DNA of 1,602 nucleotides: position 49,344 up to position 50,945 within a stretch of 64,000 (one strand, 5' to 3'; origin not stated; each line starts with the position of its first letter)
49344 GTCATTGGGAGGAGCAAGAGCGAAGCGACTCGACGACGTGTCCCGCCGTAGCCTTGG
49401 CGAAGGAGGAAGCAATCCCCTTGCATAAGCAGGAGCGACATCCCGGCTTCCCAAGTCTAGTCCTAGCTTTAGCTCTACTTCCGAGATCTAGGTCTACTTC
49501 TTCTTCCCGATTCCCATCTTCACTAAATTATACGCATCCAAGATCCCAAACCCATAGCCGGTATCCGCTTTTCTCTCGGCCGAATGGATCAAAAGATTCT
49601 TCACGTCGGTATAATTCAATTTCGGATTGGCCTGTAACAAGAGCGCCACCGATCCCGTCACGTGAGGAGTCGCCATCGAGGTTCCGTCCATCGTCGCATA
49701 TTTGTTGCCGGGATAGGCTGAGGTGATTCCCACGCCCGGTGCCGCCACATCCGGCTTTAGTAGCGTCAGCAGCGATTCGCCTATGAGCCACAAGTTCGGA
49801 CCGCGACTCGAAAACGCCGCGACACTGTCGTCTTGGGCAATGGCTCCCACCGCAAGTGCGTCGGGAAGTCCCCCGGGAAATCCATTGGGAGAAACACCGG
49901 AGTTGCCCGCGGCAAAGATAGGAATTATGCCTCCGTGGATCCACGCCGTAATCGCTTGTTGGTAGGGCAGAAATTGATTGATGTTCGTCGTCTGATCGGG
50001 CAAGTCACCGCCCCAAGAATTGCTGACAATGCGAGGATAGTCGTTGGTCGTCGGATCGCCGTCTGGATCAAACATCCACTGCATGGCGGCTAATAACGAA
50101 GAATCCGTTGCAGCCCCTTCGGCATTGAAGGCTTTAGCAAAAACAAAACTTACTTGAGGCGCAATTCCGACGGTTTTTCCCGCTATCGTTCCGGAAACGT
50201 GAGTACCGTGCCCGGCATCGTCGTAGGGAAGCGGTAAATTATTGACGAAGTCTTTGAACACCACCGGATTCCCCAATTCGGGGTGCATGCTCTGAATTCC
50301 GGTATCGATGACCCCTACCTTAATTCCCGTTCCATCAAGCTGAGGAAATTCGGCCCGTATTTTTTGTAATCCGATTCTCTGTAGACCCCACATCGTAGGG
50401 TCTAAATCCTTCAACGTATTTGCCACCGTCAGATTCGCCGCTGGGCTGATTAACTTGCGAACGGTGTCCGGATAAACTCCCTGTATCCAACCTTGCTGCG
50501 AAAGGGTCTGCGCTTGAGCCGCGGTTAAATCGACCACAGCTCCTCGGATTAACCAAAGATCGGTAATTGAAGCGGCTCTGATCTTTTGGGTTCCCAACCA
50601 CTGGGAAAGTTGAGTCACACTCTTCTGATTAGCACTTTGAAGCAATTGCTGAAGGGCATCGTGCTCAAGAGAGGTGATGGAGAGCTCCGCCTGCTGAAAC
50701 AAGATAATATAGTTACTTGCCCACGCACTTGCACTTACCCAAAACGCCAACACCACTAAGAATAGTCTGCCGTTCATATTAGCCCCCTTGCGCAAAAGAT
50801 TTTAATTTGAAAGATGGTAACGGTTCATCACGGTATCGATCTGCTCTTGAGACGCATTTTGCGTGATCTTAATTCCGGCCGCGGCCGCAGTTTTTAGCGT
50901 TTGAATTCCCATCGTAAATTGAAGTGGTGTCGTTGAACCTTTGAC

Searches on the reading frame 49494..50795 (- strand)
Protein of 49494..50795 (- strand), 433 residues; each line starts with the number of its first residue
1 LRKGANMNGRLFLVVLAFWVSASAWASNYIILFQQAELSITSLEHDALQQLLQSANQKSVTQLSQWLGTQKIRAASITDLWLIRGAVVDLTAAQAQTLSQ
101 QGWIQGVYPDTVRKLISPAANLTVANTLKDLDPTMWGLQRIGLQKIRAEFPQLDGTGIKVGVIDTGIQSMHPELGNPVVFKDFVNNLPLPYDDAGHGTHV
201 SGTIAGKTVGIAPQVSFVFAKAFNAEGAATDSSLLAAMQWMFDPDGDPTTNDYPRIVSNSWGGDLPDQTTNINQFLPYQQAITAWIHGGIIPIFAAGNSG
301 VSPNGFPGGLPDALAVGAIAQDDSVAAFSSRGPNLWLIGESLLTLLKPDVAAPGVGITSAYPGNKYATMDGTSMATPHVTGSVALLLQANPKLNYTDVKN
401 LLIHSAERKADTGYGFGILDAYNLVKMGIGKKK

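Call 81: search_protein_families(library=pfam, proteins=[window:49494-50795:-], max_evalue=0.00001)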
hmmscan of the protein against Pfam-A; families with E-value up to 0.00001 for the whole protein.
window:49494-50795:- (433 aa): 1 family
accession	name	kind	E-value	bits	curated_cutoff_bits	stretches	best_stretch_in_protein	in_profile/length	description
PF00082.27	Peptidase_S8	-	9.3e-53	179.8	21.8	1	155-417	1-288/288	Subtilase family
